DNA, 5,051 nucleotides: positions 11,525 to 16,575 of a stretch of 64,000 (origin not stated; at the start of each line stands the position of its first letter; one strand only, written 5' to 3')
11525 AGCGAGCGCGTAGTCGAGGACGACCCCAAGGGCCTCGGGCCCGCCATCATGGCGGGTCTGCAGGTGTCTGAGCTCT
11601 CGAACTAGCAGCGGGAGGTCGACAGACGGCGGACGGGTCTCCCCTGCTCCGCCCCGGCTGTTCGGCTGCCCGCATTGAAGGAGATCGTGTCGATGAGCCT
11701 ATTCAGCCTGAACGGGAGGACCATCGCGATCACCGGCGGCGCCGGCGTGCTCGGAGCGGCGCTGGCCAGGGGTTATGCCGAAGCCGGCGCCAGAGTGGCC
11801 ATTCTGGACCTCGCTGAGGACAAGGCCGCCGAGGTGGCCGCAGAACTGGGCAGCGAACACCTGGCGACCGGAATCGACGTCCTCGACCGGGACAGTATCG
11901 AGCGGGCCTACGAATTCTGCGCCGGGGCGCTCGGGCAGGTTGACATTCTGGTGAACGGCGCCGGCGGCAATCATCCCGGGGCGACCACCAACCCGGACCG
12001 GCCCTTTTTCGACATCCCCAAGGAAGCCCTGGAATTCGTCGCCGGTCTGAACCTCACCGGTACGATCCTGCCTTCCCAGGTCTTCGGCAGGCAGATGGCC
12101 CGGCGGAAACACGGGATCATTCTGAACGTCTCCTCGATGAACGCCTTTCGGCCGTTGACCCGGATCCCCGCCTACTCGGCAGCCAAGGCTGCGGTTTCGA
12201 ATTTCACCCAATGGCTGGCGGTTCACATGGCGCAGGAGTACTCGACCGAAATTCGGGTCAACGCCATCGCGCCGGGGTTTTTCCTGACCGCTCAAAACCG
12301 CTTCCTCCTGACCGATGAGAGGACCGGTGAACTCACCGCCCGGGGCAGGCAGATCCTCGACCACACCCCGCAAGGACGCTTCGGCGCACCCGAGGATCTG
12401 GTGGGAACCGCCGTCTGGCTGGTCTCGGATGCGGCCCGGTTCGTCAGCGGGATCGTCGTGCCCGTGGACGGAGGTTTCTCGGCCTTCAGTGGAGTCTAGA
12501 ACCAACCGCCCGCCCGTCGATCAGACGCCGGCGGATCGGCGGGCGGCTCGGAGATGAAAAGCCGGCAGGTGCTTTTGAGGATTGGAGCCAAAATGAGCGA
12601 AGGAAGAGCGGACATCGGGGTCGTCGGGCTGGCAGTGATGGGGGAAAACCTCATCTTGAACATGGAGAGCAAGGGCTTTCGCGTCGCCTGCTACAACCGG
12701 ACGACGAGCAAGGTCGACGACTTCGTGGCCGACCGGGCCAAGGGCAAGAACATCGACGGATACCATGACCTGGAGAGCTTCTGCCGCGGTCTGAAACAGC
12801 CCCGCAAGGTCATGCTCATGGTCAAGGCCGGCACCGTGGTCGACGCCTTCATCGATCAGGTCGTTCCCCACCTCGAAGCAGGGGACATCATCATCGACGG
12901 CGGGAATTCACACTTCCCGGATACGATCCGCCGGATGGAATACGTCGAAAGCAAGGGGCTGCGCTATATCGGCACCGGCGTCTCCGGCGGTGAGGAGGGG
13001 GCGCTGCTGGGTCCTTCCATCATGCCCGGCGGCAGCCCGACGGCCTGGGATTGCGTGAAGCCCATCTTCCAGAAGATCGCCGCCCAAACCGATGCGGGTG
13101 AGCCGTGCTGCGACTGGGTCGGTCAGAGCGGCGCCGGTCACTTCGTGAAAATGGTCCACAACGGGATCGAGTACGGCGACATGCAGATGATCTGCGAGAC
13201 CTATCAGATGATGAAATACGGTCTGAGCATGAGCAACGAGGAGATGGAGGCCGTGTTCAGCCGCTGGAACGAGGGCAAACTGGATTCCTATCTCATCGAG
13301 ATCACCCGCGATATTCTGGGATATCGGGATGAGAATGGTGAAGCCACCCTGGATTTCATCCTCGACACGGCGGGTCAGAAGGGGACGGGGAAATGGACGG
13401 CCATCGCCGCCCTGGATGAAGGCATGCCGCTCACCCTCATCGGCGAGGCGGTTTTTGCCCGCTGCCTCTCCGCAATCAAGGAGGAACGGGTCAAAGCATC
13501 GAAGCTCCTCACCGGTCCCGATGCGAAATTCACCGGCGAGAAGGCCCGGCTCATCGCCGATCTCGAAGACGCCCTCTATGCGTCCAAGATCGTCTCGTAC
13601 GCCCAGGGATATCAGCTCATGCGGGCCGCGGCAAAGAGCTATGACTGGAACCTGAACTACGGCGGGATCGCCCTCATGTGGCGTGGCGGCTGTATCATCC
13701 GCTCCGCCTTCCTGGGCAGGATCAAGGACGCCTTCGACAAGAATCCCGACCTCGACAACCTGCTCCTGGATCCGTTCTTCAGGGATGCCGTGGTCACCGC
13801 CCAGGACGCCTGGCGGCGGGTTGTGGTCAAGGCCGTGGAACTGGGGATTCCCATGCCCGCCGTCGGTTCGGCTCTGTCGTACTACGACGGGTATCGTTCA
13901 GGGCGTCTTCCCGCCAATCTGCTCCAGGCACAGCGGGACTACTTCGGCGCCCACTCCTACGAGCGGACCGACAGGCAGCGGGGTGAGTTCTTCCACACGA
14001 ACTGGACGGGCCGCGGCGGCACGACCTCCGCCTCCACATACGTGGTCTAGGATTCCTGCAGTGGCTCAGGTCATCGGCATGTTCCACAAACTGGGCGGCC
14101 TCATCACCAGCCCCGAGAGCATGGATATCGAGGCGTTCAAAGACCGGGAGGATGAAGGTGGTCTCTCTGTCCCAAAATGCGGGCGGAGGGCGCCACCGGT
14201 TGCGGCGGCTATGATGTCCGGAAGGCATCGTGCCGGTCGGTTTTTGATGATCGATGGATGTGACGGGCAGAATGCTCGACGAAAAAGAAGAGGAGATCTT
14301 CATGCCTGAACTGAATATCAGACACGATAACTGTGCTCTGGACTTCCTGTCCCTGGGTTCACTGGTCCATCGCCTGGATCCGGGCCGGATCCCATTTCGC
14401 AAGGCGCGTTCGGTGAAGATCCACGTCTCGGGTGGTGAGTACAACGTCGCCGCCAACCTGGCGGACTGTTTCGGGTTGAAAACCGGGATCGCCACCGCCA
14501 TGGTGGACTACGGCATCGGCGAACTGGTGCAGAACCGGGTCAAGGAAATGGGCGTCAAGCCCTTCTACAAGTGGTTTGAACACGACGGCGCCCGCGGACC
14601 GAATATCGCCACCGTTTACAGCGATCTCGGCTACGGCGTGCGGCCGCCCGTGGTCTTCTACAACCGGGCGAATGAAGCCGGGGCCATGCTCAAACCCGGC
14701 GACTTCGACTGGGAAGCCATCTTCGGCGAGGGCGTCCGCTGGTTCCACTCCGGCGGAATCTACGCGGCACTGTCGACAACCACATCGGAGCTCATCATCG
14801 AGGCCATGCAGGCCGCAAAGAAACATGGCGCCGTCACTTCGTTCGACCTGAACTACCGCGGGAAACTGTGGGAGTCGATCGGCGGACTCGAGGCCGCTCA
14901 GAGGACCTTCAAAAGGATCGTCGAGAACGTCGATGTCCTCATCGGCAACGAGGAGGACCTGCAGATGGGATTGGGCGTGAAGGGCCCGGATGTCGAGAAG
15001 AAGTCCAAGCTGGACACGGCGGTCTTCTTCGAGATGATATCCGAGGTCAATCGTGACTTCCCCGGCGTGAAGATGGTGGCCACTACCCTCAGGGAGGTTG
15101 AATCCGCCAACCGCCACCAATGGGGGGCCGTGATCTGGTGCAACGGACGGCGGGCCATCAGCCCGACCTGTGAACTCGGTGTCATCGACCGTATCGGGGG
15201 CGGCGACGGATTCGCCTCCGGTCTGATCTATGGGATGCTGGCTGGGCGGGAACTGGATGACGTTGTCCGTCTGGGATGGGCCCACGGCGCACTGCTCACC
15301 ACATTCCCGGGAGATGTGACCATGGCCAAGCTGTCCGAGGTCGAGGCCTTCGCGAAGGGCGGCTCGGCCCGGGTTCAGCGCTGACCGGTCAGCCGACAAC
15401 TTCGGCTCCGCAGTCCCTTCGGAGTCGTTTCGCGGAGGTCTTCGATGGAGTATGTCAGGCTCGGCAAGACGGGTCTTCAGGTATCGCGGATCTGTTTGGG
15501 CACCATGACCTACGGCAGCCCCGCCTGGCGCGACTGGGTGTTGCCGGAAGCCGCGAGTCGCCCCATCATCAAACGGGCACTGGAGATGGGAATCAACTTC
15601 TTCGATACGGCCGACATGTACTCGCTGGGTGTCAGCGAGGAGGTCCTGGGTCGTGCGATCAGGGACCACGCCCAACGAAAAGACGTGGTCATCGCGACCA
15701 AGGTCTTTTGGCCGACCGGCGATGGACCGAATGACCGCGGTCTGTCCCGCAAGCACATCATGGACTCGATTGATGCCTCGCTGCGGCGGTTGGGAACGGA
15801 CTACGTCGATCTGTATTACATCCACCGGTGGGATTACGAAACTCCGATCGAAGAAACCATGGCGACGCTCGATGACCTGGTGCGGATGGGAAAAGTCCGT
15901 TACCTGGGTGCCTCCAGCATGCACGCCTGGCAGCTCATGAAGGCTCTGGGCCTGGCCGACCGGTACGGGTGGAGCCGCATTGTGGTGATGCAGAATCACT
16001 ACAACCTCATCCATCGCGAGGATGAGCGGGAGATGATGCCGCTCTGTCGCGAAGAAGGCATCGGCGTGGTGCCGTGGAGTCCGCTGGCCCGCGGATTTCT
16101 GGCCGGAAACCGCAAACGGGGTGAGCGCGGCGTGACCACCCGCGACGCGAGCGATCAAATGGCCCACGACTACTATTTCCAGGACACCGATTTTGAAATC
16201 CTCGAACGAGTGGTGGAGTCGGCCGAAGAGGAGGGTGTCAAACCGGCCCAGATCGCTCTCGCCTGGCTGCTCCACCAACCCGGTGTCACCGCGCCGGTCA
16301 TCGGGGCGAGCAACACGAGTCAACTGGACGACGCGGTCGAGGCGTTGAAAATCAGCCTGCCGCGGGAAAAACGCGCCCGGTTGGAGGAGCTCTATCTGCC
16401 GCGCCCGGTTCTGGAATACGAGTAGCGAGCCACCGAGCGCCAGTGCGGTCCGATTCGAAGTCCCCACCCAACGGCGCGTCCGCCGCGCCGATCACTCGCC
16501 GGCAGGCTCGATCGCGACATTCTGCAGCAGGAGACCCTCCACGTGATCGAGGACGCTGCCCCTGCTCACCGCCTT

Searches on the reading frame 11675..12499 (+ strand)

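Call 69: search_protein_families(library=pfam, proteins=[window:11675-12499:+], max_evalue=0.00001)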
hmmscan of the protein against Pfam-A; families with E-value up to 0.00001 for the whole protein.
window:11675-12499:+ (274 aa): 2 families
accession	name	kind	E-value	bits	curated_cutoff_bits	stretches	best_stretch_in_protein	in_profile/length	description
PF00106.31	adh_short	-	1.3e-43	149.2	26.6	1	16-211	2-190/195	short chain dehydrogenase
PF13561.12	adh_short_C2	-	3.2e-43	148.5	27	1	26-269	8-236/236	Enoyl-(Acyl carrier protein) reductase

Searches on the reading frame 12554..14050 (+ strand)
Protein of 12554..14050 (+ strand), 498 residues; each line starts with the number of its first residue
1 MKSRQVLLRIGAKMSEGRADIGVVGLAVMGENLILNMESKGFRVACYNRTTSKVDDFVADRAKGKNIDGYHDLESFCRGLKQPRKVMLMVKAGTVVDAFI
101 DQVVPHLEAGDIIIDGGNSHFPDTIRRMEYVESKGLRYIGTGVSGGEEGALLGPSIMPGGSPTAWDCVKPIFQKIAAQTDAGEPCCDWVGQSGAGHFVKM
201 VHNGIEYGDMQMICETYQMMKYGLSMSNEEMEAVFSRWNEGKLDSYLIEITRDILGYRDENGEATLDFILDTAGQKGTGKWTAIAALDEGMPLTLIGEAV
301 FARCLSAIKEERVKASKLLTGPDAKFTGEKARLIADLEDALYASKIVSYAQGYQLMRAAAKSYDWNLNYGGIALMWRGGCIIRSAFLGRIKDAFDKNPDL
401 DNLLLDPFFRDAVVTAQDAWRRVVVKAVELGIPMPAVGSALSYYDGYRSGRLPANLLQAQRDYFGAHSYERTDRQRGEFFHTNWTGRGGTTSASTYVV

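Call 69: search_protein_families(library=pfam, proteins=[window:12554-14050:+], max_evalue=0.00001)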
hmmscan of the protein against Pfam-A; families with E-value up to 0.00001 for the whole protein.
window:12554-14050:+ (498 aa): 2 families
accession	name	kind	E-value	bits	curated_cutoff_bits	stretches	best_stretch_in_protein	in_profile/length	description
PF00393.24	6PGD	-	3.5e-132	440.6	27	1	195-484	1-290/290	6-phosphogluconate dehydrogenase, C-terminal domain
PF03446.21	NAD_binding_2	-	1.6e-48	165.2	21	1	20-185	1-155/161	NAD binding domain of 6-phosphogluconate dehydrogenase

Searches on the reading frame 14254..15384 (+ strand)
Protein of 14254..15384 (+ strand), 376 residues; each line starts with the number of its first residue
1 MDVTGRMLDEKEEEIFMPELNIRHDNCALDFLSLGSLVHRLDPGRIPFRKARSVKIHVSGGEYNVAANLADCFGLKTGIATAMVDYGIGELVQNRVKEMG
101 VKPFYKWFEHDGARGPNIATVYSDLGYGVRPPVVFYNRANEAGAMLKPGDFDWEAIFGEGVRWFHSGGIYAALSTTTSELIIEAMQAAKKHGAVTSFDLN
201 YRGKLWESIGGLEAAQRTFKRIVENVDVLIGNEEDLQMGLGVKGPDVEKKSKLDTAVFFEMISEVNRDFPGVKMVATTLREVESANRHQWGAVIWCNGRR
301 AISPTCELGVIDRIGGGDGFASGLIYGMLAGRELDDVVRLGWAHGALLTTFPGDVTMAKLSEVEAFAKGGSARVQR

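Call 69: search_protein_families(library=pfam, proteins=[window:14254-15384:+], max_evalue=0.00001)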
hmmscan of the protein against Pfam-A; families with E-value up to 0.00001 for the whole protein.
window:14254-15384:+ (376 aa): 1 family
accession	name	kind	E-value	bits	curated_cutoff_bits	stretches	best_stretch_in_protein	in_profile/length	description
PF00294.29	PfkB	-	1.7e-16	60.9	25.8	2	50-253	27-211/302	pfkB family carbohydrate kinase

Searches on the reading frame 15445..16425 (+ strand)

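Call 70: search_protein_families(library=pfam, proteins=[window:15445-16425:+], max_evalue=0.00001)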
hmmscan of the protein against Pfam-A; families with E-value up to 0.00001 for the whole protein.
window:15445-16425:+ (326 aa): 1 family
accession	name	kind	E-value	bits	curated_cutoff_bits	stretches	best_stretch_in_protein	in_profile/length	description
PF00248.27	Aldo_ket_red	-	2.7e-86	289.7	24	1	15-317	1-290/291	Aldo/keto reductase family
